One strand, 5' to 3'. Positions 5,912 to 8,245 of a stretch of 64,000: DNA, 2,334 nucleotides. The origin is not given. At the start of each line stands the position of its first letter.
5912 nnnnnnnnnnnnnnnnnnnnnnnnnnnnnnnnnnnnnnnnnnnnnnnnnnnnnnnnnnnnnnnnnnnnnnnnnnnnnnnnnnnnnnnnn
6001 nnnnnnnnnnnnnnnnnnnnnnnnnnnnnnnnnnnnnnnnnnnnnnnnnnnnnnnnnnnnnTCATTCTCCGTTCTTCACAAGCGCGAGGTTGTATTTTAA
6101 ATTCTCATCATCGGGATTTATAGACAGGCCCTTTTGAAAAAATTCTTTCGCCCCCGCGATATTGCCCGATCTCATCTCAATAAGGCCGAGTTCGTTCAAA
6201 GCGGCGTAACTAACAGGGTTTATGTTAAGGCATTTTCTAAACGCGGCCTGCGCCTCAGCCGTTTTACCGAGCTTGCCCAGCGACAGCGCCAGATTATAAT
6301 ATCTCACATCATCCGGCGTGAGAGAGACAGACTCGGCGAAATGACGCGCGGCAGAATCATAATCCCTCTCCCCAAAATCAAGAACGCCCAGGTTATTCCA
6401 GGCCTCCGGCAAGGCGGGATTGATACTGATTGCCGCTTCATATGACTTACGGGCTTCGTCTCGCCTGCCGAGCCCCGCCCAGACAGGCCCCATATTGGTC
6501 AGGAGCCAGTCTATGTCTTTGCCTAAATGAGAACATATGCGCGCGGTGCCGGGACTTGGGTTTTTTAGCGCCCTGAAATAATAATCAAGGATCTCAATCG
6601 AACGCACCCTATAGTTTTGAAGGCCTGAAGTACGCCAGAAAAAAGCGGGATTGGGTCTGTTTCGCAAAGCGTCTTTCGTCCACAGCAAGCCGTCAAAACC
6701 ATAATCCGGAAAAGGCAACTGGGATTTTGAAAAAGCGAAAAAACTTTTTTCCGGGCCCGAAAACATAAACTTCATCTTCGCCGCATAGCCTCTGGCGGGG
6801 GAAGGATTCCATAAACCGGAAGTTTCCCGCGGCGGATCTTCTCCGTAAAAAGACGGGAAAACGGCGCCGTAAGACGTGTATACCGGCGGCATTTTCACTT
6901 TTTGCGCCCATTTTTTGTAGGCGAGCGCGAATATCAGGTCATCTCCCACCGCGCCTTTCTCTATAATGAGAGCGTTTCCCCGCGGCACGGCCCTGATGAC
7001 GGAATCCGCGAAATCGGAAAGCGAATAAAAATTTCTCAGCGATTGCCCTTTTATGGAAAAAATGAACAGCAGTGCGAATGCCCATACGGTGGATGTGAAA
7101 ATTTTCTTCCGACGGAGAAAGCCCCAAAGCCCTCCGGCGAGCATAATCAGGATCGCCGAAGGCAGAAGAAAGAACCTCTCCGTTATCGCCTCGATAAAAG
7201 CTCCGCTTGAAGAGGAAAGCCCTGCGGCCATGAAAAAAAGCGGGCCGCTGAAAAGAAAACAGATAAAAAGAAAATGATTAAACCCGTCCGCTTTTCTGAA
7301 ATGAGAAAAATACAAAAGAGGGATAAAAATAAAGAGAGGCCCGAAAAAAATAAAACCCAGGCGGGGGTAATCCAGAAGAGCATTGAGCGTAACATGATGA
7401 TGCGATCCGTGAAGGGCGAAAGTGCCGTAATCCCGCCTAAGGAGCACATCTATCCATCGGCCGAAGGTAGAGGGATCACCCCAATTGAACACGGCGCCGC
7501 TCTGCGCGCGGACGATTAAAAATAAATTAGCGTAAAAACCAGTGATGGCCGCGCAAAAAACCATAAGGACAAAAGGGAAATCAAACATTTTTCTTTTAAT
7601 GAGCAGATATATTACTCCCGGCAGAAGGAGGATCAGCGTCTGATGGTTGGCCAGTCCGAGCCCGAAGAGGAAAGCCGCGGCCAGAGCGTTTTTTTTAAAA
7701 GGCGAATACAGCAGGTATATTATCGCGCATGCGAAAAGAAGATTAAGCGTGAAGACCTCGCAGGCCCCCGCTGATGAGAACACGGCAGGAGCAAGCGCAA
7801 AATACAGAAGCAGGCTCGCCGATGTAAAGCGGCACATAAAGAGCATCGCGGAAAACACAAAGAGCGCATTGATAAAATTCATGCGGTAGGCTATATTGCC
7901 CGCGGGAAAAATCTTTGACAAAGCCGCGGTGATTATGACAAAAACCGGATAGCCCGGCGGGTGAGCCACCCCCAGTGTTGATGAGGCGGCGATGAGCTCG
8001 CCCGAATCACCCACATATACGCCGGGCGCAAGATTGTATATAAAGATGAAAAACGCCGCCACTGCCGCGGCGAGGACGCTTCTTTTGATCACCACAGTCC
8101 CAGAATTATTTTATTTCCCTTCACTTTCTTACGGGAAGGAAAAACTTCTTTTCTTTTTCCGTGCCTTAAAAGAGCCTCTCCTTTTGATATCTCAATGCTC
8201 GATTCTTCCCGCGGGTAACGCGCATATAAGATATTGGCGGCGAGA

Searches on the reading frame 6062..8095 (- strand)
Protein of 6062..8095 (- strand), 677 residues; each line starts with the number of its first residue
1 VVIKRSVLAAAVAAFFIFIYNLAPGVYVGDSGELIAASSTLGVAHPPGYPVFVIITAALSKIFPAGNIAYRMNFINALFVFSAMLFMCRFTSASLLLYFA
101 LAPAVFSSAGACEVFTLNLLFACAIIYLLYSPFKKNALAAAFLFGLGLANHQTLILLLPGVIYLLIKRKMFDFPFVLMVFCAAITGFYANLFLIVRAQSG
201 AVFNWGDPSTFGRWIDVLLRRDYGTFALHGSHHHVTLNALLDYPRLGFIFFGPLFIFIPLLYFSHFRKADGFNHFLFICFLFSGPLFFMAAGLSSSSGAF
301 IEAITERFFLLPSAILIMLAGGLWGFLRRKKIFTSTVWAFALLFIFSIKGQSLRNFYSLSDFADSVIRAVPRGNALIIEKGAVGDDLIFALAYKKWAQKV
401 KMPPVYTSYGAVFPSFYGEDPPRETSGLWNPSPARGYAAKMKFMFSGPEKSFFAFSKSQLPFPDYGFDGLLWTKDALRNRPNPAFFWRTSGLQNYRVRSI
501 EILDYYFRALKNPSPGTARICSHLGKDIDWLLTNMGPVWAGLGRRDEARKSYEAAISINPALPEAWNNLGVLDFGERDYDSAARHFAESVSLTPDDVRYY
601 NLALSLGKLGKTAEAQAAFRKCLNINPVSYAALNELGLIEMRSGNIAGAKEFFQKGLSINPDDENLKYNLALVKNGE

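Call 59: search_protein_families(library=pfam, proteins=[window:6062-8095:-], max_evalue=0.00001)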
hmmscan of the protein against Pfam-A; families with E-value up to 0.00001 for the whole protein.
window:6062-8095:- (677 aa): 13 families
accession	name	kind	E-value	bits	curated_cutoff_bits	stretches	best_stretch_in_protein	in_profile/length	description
PF07719.23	TPR_2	-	5.6e-25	85.8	27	0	631-663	2-34/34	Tetratricopeptide repeat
PF13181.12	TPR_8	-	1.1e-20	72.3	25.7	1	599-627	4-32/34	Tetratricopeptide repeat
PF00515.34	TPR_1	-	9e-20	70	27.8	0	599-627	4-32/34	Tetratricopeptide repeat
PF11028.14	TMEM260-like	-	3.6e-16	59.9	24.2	1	30-90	1-62/179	Protein O-mannosyl-transferase TMEM260-like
PF13432.12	TPR_16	-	3e-15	56.8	32.7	1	600-663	1-64/65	Tetratricopeptide repeat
PF13428.12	TPR_14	-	5.2e-13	48.7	23.5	0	542-571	14-43/44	Tetratricopeptide repeat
PF14559.12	TPR_19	-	1.6e-12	48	25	0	610-667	5-62/68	Tetratricopeptide repeat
PF13414.12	TPR_11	-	4.2e-12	46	26.8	1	543-571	8-36/42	TPR repeat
PF13431.12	TPR_17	-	6e-10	39.1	24.4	0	552-572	2-22/34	Tetratricopeptide repeat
PF13374.12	TPR_10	-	5.2e-09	36.3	27.5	0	599-625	5-31/42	Tetratricopeptide repeat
PF13424.12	TPR_12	-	1.7e-07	31.8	30.1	0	564-625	4-74/77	Tetratricopeptide repeat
PF13371.12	TPR_9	-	1.3e-06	28.7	35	0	622-664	21-63/73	Tetratricopeptide repeat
PF13174.12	TPR_6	-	3.3e-06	27.8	26.3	0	599-627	3-31/33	Tetratricopeptide repeat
